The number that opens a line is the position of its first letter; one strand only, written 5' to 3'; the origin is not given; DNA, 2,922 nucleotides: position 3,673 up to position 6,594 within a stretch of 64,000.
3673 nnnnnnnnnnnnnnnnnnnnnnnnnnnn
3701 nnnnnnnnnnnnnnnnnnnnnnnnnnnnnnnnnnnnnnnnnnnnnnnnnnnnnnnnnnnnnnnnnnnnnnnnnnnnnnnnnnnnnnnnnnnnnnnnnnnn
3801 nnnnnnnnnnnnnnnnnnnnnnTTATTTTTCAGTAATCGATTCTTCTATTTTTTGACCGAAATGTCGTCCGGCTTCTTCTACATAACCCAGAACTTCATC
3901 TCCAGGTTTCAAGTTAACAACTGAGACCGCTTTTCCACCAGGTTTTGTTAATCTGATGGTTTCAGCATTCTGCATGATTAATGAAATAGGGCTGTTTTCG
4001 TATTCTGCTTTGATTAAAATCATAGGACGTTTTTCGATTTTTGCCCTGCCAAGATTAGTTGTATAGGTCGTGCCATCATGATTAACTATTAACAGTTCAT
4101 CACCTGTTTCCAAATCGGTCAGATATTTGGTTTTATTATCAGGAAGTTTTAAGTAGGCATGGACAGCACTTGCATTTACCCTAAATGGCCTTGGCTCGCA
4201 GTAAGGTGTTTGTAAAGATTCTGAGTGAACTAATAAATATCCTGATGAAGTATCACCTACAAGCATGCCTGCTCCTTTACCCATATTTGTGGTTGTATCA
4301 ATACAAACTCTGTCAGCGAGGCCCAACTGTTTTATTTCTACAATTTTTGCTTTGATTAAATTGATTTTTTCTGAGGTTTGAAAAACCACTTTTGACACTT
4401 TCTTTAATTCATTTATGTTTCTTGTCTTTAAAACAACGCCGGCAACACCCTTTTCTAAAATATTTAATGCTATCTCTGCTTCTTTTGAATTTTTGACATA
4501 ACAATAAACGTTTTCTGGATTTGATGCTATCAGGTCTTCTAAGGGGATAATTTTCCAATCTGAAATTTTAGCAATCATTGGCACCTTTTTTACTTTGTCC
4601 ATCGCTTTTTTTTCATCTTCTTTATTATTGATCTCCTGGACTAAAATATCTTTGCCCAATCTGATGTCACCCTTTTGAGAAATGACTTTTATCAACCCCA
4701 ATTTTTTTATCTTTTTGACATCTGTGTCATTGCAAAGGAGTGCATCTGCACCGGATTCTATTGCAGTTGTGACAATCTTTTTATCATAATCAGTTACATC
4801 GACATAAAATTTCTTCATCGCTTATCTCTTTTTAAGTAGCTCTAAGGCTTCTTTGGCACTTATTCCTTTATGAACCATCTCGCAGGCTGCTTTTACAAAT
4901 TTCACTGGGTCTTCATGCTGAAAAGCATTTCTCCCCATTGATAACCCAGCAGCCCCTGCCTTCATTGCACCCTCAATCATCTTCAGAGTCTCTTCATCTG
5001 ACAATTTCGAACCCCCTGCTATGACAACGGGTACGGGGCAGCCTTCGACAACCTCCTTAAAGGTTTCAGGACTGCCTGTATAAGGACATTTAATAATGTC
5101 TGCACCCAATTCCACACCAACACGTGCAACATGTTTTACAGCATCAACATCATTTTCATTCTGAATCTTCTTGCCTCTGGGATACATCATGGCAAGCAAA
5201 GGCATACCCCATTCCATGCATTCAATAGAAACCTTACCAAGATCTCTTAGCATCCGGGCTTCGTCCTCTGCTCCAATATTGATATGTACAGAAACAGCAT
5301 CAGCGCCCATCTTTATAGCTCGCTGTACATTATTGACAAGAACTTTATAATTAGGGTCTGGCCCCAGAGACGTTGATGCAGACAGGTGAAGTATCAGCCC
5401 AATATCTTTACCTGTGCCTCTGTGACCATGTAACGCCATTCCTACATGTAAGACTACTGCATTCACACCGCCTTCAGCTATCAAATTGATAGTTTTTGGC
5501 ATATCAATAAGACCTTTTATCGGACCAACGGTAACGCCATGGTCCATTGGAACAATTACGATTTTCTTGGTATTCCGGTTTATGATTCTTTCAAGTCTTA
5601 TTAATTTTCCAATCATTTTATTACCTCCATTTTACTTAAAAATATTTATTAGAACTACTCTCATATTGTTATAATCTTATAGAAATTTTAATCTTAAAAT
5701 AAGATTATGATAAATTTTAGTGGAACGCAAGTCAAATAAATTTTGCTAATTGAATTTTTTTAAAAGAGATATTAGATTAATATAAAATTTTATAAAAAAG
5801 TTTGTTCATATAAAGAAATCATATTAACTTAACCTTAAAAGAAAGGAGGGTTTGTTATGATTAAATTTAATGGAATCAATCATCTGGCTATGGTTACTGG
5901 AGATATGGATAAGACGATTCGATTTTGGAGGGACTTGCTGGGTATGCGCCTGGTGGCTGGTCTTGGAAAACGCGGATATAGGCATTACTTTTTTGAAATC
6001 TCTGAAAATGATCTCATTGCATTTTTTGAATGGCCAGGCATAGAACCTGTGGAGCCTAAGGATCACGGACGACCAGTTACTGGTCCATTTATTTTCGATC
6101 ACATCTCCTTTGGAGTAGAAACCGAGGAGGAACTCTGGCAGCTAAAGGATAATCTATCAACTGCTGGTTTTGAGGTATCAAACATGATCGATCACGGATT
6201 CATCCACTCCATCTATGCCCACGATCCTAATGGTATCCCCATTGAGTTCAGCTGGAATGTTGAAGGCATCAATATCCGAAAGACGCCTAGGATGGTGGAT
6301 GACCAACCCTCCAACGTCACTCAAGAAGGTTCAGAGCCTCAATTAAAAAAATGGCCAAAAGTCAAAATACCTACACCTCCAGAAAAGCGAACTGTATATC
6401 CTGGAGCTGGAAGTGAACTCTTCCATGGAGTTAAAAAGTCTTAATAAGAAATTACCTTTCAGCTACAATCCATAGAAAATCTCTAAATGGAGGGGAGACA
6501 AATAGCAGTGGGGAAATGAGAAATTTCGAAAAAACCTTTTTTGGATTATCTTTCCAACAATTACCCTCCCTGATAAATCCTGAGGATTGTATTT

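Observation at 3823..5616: Archaeal-type 3-dehydroquinate route in a bacterium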

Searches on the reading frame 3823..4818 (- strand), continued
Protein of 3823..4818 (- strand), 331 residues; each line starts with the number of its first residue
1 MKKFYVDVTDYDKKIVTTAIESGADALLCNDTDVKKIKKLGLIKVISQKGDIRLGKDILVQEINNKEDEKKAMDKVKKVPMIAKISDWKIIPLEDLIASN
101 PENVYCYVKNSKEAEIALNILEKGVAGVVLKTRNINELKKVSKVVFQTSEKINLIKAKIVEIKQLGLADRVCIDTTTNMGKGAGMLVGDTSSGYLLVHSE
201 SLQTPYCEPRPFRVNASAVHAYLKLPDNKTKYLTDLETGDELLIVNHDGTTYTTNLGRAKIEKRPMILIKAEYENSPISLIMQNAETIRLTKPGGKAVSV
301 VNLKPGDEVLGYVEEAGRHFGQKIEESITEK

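Call 68: search_protein_families(library=ncbifam, proteins=[L048:8094-9038:+, L062:4590-5534:+, L062:1615-3318:+, L048:3961-5178:-], max_evalue=0.00001)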
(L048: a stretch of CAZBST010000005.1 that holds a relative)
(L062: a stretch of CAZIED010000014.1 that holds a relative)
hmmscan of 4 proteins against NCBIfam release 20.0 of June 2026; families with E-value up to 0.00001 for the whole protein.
L048:8094-9038:+ (314 aa): 14 families
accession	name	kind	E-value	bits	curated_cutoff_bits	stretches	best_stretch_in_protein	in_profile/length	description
NF006049.0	PRK08195.1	subfamily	5.2e-34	117.8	229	1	3-250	5-251/344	4-hyroxy-2-oxovalerate/4-hydroxy-2-oxopentanoic acid aldolase,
TIGR03217.1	4OH_2_O_val_ald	equivalog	1.2e-31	110.1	286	1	5-261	2-261/334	4-hydroxy-2-oxovalerate aldolase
TIGR02090.1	LEU1_arch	subfamily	2.9e-15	56.3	484.75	1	6-244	1-236/363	isopropylmalate/citramalate/homocitrate synthases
NF002085.0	PRK00915.1-2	subfamily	2e-14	53.2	517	1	3-245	11-250/504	2-isopropylmalate synthase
TIGR02146.1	LysS_fung_arch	equivalog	4.8e-14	52.4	413.55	1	8-242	1-233/344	homocitrate synthase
TIGR00973.1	leuA_bact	equivalog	8.9e-12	44.2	598.7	1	5-252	1-253/494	2-isopropylmalate synthase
NF041069.1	IPMS_Sufob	equivalog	1.1e-11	44.6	600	1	6-245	1-239/371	isopropylmalate synthase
NF002086.0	PRK00915.1-3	equivalog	4.5e-11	41.9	532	1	4-246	5-252/516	2-isopropylmalate synthase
NF002084.0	PRK00915.1-1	equivalog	5.5e-11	41.7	748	1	4-246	3-250/523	2-isopropylmalate synthase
TIGR00977.1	citramal_synth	equivalog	4.9e-10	38.3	450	1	153-244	159-250/526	citramalate synthase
NF002088.0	PRK00915.1-5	equivalog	3e-09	35.9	697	1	150-238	150-241/514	2-isopropylmalate synthase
TIGR02660.1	nifV_homocitr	equivalog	8.6e-09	35.1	462.9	1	111-240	105-233/365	homocitrate synthase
NF002087.0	PRK00915.1-4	equivalog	5.1e-08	31.9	729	1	150-245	153-251/516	2-isopropylmalate synthase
NF042433.1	CitmalDyn_Leptosp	equivalog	5.7e-08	31.8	950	1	150-246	159-255/514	(R)-citramalate synthase CimA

L062:4590-5534:+ (314 aa): 16 families
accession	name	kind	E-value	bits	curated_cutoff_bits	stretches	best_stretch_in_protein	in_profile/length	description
NF006049.0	PRK08195.1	subfamily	4.2e-35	121.4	229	1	3-260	5-265/344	4-hyroxy-2-oxovalerate/4-hydroxy-2-oxopentanoic acid aldolase,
TIGR03217.1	4OH_2_O_val_ald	equivalog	6.5e-33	114.3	286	1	5-267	2-267/334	4-hydroxy-2-oxovalerate aldolase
NF002085.0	PRK00915.1-2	subfamily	7.6e-17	61.2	517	1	3-245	11-250/504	2-isopropylmalate synthase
TIGR02090.1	LEU1_arch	subfamily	1.2e-16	60.8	484.75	1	6-245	1-237/363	isopropylmalate/citramalate/homocitrate synthases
TIGR02146.1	LysS_fung_arch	equivalog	2.2e-16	60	413.55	1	8-245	1-236/344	homocitrate synthase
NF041069.1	IPMS_Sufob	equivalog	3.1e-13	49.8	600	1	6-245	1-239/371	isopropylmalate synthase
TIGR00973.1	leuA_bact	equivalog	8.9e-13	47.5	598.7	1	5-250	1-251/494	2-isopropylmalate synthase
NF002086.0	PRK00915.1-3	equivalog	5.6e-12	44.9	532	1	3-246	4-252/516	2-isopropylmalate synthase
NF002084.0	PRK00915.1-1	equivalog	1.2e-11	43.9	748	1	4-246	3-250/523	2-isopropylmalate synthase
TIGR00977.1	citramal_synth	equivalog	4.2e-10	38.5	450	1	151-243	157-249/526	citramalate synthase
TIGR02660.1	nifV_homocitr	equivalog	8.1e-10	38.5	462.9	1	112-244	106-237/365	homocitrate synthase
NF002087.0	PRK00915.1-4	equivalog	1.1e-09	37.4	729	1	6-246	7-252/516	2-isopropylmalate synthase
NF002088.0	PRK00915.1-5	equivalog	9.1e-09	34.3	697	1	150-240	150-243/514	2-isopropylmalate synthase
NF042433.1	CitmalDyn_Leptosp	equivalog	1.6e-08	33.6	950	1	150-246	159-255/514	(R)-citramalate synthase CimA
NF042434.1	IPMS_Lepto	equivalog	2.6e-06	26.7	500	0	184-236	192-245/374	2-isopropylmalate synthase LeuA2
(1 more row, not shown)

L062:1615-3318:+ (567 aa): 0 families

L048:3961-5178:- (405 aa): 6 families
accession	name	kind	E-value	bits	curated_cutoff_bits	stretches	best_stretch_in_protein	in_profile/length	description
NF001770.0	PRK00509.1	equivalog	2.4e-181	603.1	334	1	2-400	2-398/401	argininosuccinate synthase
TIGR00032.1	argG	equivalog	7.4e-147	489.7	268.2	1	6-397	1-390/394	argininosuccinate synthase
NF010392.0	PRK13820.1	equivalog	2.9e-125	418.4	512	1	4-401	2-393/395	argininosuccinate synthase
NF003385.0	PRK04527.1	equivalog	1.9e-74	250.7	603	1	4-402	3-398/401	argininosuccinate synthase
NF003779.0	PRK05370.1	equivalog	4.2e-56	190.7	657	1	3-387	10-407/448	argininosuccinate synthase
NF038212.1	argG_rel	exception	1.6e-54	185.2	425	1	3-368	13-372/381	argininosuccinate synthase-related protein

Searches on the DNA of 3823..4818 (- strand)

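Call 51: search_rna_families(sources=[L007, L009, L016, L018, L033, L041], threshold=gathering)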
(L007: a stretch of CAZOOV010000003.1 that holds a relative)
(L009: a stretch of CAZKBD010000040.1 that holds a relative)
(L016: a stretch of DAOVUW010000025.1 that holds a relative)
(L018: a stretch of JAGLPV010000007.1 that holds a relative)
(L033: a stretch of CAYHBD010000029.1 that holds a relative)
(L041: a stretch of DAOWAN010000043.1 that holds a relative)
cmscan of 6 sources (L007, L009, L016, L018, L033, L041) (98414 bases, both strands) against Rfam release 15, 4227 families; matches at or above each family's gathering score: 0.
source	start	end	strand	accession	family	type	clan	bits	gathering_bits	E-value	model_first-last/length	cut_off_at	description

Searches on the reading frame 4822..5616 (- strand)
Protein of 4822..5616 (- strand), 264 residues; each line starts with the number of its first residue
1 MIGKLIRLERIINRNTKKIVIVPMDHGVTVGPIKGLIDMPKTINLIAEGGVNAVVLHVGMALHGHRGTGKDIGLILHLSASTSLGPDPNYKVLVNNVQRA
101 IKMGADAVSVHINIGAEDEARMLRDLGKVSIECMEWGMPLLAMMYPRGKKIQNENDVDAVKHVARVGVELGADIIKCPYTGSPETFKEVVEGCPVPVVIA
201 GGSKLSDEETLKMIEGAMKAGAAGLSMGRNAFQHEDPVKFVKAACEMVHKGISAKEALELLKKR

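Call 3: search_protein_families(library=ncbifam, proteins=[window:4822-5616:-], max_evalue=0.001)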
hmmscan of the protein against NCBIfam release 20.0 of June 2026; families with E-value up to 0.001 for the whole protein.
window:4822-5616:- (264 aa): 10 families
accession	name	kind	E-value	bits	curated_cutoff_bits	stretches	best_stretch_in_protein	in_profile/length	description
NF005556.0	PRK07226.1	subfamily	5e-121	403.1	241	1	1-262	3-265/267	2-amino-3,7-dideoxy-D-threo-hept-6-ulosonate synthase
TIGR01949.1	ADH_synth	equivalog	4.3e-110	367.4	299.45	1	2-259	1-255/255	2-amino-3,7-dideoxy-D-threo-hept-6-ulosonate synthase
NF041223.1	BagB_FevI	exception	3.9e-66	222.9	500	1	2-249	7-255/257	bagremycin/ferroverdin biosynthesis DhnA-type aldolase BagB/FevI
NF040816.1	Fbpase1_Arch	equivalog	1.3e-55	188.8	430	1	2-260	6-269/271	class I fructose-bisphosphate aldolase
NF006081.0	PRK08227.1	equivalog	2.5e-49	168.1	297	1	3-262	35-287/291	3-hydroxy-5-phosphonooxypentane-2,4-dione thiolase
NF006704.0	PRK09250.1-1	equivalog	8.3e-25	87.3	277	1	15-177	36-208/308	class I fructose-bisphosphate aldolase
NF005321.0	PRK06852.1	equivalog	9.3e-20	70.9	420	1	98-263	132-306/308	aldolase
NF006707.0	PRK09250.1-4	equivalog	2.6e-13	49.7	327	1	21-189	73-253/355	class I fructose-bisphosphate aldolase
NF006706.0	PRK09250.1-3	equivalog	1.4e-07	30.7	664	1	38-178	93-239/350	class I fructose-bisphosphate aldolase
NF006705.0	PRK09250.1-2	equivalog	3.4e-07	29.4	682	1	36-188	91-249/349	class I fructose-bisphosphate aldolase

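Call 4: search_protein_families(library=pfam, proteins=[window:4822-5616:-], max_evalue=0.001)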
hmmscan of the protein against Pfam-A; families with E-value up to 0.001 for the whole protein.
window:4822-5616:- (264 aa): 1 family
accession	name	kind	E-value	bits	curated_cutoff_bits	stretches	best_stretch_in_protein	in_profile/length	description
PF01791.15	DeoC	-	1.7e-71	240.9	23.8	1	19-234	1-229/229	DeoC/LacD family aldolase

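Call 24: search_solved_structures(query=window:4822-5616:-, max_evalue=0.00001, show_alignments=1)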
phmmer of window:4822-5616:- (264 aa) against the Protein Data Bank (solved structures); distinct sequences matched with E-value up to 0.00001: 8.
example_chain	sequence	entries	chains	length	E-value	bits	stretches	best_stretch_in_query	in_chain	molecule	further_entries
2qjg_A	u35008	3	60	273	1.2e-104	352.8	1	2-263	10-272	Putative aldolase MJ0400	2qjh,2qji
1ojx_A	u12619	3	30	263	1.9e-40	142.5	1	10-258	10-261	FRUCTOSE-BISPHOSPHATE ALDOLASE CLASS I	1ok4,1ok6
1w8s_A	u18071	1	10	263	9.5e-40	140.2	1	10-258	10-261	FRUCTOSE-BISPHOSPHATE ALDOLASE CLASS I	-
2yce_A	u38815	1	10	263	1.8e-39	139.2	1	10-258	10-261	FRUCTOSE-BISPHOSPHATE ALDOLASE CLASS 1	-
3gkf_O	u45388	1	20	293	1e-30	110.5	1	5-260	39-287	Aldolase lsrF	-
3glc_A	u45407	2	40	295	1.1e-30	110.5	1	5-260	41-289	Aldolase lsrF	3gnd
4p2v_A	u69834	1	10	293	6.8e-30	107.9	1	5-260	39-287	Uncharacterized aldolase LsrF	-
4moz_A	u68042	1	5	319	4e-08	36.5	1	72-245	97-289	Fructose-bisphosphate aldolase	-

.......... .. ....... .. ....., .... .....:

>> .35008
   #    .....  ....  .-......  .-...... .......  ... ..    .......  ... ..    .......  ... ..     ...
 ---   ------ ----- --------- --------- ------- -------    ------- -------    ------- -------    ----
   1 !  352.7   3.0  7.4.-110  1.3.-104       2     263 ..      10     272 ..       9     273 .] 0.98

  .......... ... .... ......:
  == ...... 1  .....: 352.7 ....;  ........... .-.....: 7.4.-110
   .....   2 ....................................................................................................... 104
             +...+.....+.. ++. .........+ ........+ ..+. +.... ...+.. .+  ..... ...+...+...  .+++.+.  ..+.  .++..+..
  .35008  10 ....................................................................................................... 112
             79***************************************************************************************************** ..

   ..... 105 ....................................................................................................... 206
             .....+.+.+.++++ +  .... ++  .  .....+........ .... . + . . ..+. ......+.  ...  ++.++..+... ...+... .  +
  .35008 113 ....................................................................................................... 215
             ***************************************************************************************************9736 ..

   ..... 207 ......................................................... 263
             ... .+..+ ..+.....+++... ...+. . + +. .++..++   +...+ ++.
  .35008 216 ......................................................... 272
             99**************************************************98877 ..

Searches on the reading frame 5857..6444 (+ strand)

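Call 3: search_protein_families(library=ncbifam, proteins=[window:5857-6444:+], max_evalue=0.001)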
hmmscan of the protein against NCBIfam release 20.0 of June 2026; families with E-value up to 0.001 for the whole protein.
window:5857-6444:+ (195 aa): 17 families
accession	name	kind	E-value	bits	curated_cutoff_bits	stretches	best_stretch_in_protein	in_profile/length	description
NF000495.1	FosK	exception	4.8e-08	32.9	280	1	5-131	3-109/132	fosfomycin resistance glutathione transferase FosK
NF000496.2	Fos_GSH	equivalog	1.2e-07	31.9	180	1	4-34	2-32/136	fosfomycin resistance glutathione transferase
NF000494.1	FosF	exception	2.2e-07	31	280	0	5-33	3-31/132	fosfomycin resistance glutathione transferase FosF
TIGR02295.1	HpaD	equivalog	6.4e-07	28.8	321.4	1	81-139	62-123/298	3,4-dihydroxyphenylacetate 2,3-dioxygenase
NF000221.4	FosA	exception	2.8e-06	27.3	250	1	5-36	3-34/137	FosA family fosfomycin resistance glutathione transferase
TIGR03211.1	catechol_2_3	equivalog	4e-06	26.3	320.2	0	80-132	208-263/303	catechol 2,3-dioxygenase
NF033933.0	fosA8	exception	1.1e-05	25.8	300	1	5-35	3-33/138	FosA8 family fosfomycin resistance glutathione transferase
NF003152.0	PRK04101.1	equivalog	4e-05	24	171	1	4-131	2-116/139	metallothiol transferase FosB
NF000339.2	fos-Crono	exception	4.7e-05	23.6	275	0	5-34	2-31/134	FosA family fosfomycin resistance glutathione transferase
NF050075.1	SMU1112c_YaeR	equivalog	6.4e-05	23.2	140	1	5-131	2-123/125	SMU1112c/YaeR family gloxylase I-like metalloprotein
TIGR00068.2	glyox_I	equivalog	6.9e-05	22.8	120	0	7-36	2-31/143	lactoylglutathione lyase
NF000125.1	498180014_fosA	hypoth_equivalog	0.00011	22.3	250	1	3-131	2-116/129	Fos family putative thiol transferase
NF000026.1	154989_fosA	exception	0.00014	22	275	0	6-35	4-33/141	FosA/FosA2 family fosfomycin resistance glutathione transferase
NF000094.1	354827590_fosA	exception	0.00019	21.6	275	1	5-38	3-36/135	FosA family fosfomycin resistance glutathione transferase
NF032892.0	fosA7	exception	0.00069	19.7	305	0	6-35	4-33/140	FosA7 family fosfomycin resistance glutathione transferase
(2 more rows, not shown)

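Call 4: search_protein_families(library=pfam, proteins=[window:5857-6444:+], max_evalue=0.001)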
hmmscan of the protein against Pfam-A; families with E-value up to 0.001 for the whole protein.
window:5857-6444:+ (195 aa): 1 family
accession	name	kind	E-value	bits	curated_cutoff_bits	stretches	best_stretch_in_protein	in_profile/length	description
PF00903.31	Glyoxalase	-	8.8e-17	62.1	20.6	1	6-131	1-121/121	Glyoxalase/Bleomycin resistance protein/Dioxygenase superfamily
